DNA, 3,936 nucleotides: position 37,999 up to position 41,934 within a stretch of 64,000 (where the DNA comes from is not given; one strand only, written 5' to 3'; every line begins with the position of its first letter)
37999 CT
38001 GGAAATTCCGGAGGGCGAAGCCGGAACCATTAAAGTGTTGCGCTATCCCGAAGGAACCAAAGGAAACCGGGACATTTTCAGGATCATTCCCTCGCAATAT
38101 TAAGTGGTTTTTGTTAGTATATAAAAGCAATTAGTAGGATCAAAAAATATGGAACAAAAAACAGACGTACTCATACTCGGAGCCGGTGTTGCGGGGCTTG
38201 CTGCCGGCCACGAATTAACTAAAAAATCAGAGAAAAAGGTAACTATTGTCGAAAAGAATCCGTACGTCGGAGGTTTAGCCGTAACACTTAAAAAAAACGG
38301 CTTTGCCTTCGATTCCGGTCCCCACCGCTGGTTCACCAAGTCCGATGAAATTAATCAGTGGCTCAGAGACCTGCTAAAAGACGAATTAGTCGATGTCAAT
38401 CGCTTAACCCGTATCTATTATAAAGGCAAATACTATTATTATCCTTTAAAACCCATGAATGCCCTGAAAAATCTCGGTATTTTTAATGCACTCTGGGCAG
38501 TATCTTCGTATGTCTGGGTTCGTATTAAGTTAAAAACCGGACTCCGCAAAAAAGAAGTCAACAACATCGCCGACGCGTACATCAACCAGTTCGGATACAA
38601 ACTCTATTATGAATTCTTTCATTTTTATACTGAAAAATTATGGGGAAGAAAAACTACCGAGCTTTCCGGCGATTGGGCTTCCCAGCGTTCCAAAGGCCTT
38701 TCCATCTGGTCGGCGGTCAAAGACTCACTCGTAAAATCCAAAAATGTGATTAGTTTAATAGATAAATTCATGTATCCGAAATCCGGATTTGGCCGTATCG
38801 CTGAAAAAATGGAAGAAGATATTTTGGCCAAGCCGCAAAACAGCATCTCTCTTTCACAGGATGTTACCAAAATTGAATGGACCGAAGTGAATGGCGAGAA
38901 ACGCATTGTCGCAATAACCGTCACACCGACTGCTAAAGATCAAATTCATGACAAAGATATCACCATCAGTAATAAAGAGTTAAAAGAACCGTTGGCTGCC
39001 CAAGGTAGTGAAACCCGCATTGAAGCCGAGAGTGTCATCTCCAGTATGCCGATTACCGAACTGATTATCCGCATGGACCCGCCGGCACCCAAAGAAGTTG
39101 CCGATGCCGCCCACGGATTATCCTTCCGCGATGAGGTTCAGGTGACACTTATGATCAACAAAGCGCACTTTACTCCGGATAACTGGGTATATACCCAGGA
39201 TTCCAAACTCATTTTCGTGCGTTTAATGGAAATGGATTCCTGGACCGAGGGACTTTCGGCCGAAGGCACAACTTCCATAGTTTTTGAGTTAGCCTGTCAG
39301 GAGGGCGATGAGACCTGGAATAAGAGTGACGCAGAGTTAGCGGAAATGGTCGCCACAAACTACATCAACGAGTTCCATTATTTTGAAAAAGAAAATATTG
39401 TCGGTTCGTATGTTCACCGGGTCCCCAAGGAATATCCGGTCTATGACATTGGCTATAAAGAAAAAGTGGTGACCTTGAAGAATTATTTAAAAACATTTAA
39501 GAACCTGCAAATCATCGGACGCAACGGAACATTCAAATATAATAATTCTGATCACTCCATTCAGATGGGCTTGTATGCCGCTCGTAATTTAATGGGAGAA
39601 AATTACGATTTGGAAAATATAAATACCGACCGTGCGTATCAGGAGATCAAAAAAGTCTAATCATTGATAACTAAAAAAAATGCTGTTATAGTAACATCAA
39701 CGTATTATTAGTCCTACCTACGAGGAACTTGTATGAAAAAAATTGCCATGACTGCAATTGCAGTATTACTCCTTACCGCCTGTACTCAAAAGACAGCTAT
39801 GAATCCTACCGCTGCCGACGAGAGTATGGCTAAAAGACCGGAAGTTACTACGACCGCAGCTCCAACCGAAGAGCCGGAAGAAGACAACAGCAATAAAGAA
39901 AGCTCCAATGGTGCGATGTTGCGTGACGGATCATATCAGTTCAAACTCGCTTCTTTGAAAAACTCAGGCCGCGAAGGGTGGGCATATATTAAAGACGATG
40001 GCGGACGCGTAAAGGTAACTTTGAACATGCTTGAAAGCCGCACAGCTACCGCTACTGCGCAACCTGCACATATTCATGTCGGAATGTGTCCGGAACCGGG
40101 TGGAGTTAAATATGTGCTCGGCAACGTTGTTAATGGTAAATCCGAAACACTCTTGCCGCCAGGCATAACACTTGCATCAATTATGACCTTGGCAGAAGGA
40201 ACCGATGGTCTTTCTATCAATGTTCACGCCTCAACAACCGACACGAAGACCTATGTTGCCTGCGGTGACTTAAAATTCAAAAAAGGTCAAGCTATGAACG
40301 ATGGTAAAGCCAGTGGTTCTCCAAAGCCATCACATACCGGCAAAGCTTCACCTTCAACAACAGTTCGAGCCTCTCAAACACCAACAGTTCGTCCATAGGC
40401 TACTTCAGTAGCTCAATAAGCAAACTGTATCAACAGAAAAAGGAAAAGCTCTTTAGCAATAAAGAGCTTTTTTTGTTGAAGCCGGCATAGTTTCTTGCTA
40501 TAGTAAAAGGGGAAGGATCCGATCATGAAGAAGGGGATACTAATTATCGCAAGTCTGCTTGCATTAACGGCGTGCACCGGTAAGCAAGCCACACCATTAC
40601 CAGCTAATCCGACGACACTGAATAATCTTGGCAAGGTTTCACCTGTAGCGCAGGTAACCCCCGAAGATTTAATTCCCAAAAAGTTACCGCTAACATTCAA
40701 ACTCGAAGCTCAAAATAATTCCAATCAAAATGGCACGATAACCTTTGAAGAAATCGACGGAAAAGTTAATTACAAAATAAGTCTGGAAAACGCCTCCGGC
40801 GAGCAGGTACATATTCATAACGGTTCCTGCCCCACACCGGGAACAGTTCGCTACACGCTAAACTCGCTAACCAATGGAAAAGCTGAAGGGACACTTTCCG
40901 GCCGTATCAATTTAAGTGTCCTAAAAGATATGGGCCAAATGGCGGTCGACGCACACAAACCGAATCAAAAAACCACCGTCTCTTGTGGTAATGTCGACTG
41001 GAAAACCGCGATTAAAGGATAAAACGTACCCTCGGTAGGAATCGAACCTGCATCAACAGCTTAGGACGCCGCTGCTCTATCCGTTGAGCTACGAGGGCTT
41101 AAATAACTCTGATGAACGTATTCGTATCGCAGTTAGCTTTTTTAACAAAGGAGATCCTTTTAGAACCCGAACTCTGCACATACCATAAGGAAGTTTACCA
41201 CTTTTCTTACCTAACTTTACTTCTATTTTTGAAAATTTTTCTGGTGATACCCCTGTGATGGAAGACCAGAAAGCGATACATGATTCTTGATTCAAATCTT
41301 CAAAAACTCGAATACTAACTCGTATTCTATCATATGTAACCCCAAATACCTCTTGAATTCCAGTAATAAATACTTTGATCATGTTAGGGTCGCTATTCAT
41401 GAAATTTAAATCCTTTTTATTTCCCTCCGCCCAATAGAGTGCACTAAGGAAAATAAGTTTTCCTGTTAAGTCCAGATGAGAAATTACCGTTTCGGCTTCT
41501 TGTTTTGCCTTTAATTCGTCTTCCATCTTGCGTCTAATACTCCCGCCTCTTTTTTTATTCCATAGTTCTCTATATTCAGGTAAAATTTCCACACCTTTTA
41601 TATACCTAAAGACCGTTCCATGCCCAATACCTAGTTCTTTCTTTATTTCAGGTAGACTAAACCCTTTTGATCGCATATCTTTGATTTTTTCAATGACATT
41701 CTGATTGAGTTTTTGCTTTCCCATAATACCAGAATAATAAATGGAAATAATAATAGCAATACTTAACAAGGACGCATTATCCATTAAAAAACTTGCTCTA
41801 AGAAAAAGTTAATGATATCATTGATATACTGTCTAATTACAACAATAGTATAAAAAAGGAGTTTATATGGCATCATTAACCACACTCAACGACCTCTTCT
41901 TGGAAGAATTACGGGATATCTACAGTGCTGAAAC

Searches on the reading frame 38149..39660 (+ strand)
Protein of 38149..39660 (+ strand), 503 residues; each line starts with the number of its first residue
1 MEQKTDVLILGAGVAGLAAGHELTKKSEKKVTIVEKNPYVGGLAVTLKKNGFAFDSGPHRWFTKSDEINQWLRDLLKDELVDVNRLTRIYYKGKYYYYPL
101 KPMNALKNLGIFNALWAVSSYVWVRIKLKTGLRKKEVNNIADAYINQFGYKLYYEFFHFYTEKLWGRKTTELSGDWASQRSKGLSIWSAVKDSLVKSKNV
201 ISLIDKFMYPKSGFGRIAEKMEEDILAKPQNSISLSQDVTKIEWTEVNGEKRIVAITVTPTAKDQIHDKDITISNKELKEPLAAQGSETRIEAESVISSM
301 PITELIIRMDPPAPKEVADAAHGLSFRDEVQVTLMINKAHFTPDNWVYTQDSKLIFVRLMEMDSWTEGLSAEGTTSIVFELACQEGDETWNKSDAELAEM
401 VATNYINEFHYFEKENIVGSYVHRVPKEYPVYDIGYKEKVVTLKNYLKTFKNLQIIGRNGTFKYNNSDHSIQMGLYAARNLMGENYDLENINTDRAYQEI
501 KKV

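Call 10: search_protein_families(library=pfam, proteins=[window:38149-39660:+], max_evalue=0.001)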
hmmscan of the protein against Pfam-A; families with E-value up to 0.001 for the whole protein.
window:38149-39660:+ (503 aa): 7 families
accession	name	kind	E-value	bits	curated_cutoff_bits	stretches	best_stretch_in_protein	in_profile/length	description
PF01593.30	Amino_oxidase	-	1.3e-17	64.7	19.8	1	14-399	1-355/443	Flavin containing amine oxidoreductase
PF13450.12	NAD_binding_8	-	4.5e-14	52.9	21.9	1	9-75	1-68/68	NAD(P)-binding Rossmann-like domain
PF00890.30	FAD_binding_2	-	7.3e-07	29.1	20.4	1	6-75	1-67/414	FAD binding domain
PF01266.30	DAO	-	8e-06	26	27.9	1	6-41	1-35/353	FAD dependent oxidoreductase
PF12831.13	FAD_oxidored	-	4.3e-05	23.4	27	1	6-45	1-39/416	FAD dependent oxidoreductase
PF01946.23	Thi4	-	4.6e-05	23.2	26.2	1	4-42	17-55/235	Thi4 family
PF07992.20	Pyr_redox_2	-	0.00014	21.9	26.1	1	6-49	2-44/291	Pyridine nucleotide-disulphide oxidoreductase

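Call 48: search_protein_families(library=ncbifam, proteins=[window:38149-39660:+], max_evalue=0.001)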
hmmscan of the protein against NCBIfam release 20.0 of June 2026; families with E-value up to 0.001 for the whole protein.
window:38149-39660:+ (503 aa): 29 families (the best 25 are shown)
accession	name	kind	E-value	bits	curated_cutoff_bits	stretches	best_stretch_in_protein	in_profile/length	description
NF005548.0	PRK07208.1-4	equivalog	1.5e-133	446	389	1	3-501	2-471/488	hypothetical protein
NF005545.0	PRK07208.1-1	equivalog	3.7e-107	358.8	451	2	1-279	4-284/504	hypothetical protein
NF005546.0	PRK07208.1-2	equivalog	3.5e-92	309.7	418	2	83-502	114-526/527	hypothetical protein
NF005547.0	PRK07208.1-3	equivalog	8.7e-87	291.8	380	1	1-499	1-459/465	hypothetical protein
NF005549.0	PRK07208.1-5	equivalog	4.9e-67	226.6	587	2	82-501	114-534/534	hypothetical protein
NF005560.0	PRK07233.1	equivalog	1.5e-28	99.8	252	1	6-481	2-428/435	hypothetical protein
TIGR00031.1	UDP-GALP_mutase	equivalog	2.6e-17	62.9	303.75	1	6-174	3-169/378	UDP-galactopyranose mutase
TIGR02734.1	crtI_fam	subfamily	5.8e-13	48.3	238.1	1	8-64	2-56/504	phytoene desaturase family protein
TIGR00562.1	proto_IX_ox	equivalog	1.3e-12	47.1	97.85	1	4-85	2-85/470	protoporphyrinogen oxidase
NF058655.1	CrtID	equivalog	3.2e-12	46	640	1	7-78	1-70/478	bifunctional phytoene desaturase/3,4-desaturase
NF008845.0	PRK11883.1-5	equivalog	2e-11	42.9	560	1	2-88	2-93/468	protoporphyrinogen oxidase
TIGR03467.1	HpnE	equivalog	1.1e-10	41.5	283.05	1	7-311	1-296/430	hydroxysqualene dehydroxylase HpnE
NF042421.1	hydcarot_desat_CrtD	equivalog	1.7e-09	36.7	500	1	7-84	4-78/487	1-hydroxycarotenoid 3,4-desaturase CrtD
NF008843.0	PRK11883.1-3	equivalog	4.7e-09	35.8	406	1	7-82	4-83/424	protoporphyrinogen oxidase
NF008841.0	PRK11883.1-1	equivalog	4.5e-08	32.4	517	1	5-95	4-98/453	protoporphyrinogen oxidase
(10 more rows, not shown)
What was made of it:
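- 38149..39660 (+): FAD flavoprotein resembling UDP-galactopyranose mutase at its N-terminus; conserved neighbour of I. TIGR00031 (UGM) only 62.9 bits, far below 303 (call 48).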

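Call 50: search_solved_structures(query=window:38149-39660:+, max_evalue=0.001)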
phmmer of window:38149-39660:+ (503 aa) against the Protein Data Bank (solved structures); distinct sequences matched with E-value up to 0.001: 29.
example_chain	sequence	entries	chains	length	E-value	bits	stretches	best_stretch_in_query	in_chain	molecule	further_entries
1i8t_A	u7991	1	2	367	1.5e-10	43.7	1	6-173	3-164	UDP-GALACTOPYRANOSE MUTASE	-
3hdq_A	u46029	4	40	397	2.6e-10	42.9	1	5-174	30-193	UDP-galactopyranose mutase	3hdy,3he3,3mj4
4u8l_A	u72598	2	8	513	1.2e-09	40.7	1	5-190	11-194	UDP-galactopyranose mutase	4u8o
4u8m_A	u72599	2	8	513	1.4e-09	40.5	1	5-186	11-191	UDP-galactopyranose mutase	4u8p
3ute_A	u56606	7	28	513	1.4e-09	40.5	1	5-186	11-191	UDP-galactopyranose mutase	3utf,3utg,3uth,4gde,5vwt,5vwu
3uka_A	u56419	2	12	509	2.1e-09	39.9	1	5-186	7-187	UDP-galactopyranose mutase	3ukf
3ukq_A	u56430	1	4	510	2.1e-09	39.9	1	5-186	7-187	UDP-galactopyranose mutase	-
3ukp_A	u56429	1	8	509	2.1e-09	39.9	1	5-186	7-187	UDP-galactopyranose mutase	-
3ukl_A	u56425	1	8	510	2.1e-09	39.9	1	5-186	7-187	UDP-galactopyranose mutase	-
4u8k_A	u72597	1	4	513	2.2e-09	39.9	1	5-186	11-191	UDP-galactopyranose mutase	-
3ukh_A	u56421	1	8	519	2.3e-09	39.8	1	5-186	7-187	UDP-galactopyranose mutase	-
4dsg_A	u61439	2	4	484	2.5e-09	39.7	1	7-186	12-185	UDP-galactopyranose mutase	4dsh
3ukk_A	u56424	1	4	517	5e-09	38.7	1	5-186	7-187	UDP-galactopyranose mutase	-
4u8j_A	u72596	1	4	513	1.1e-08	37.6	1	5-186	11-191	UDP-galactopyranose mutase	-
4u8i_A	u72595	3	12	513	1.6e-08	37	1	5-186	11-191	UDP-galactopyranose mutase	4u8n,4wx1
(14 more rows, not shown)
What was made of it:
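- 38149..39660 (+): PDB UGM hits at E 1e-10 over residues 5-186 (call 50).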

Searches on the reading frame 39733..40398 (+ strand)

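Call 10: search_protein_families(library=pfam, proteins=[window:39733-40398:+], max_evalue=0.001)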
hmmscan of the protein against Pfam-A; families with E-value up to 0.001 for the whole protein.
window:39733-40398:+ (221 aa): 1 family
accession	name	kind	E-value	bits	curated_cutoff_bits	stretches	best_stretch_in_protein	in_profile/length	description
PF09065.15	Haemadin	-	0.00074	19.7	25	0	185-200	11-26/27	Haemadin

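Call 48: search_protein_families(library=ncbifam, proteins=[window:39733-40398:+], max_evalue=0.001)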
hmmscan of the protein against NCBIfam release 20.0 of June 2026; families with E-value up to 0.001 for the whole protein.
window:39733-40398:+ (221 aa): 1 family
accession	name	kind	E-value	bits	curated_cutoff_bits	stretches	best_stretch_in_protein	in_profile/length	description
NF041941.1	lipo_FMN_PplA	exception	0.00076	18.7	325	0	2-80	7-75/302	extracellular electron transfer flavoprotein PplA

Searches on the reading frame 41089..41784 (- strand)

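Call 11: search_protein_families(library=pfam, proteins=[window:41089-41784:-], max_evalue=0.001)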
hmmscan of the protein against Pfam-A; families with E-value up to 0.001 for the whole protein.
window:41089-41784:- (231 aa): 0 families

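Call 48: search_protein_families(library=ncbifam, proteins=[window:41089-41784:-], max_evalue=0.001)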
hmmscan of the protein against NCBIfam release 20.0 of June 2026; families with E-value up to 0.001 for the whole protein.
window:41089-41784:- (231 aa): 1 family
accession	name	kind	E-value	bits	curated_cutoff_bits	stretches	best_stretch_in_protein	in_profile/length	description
NF040595.1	HTH_Cbp1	equivalog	0.00024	21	140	1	23-63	92-132/135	CRISPR DNA repeat-binding protein Cbp1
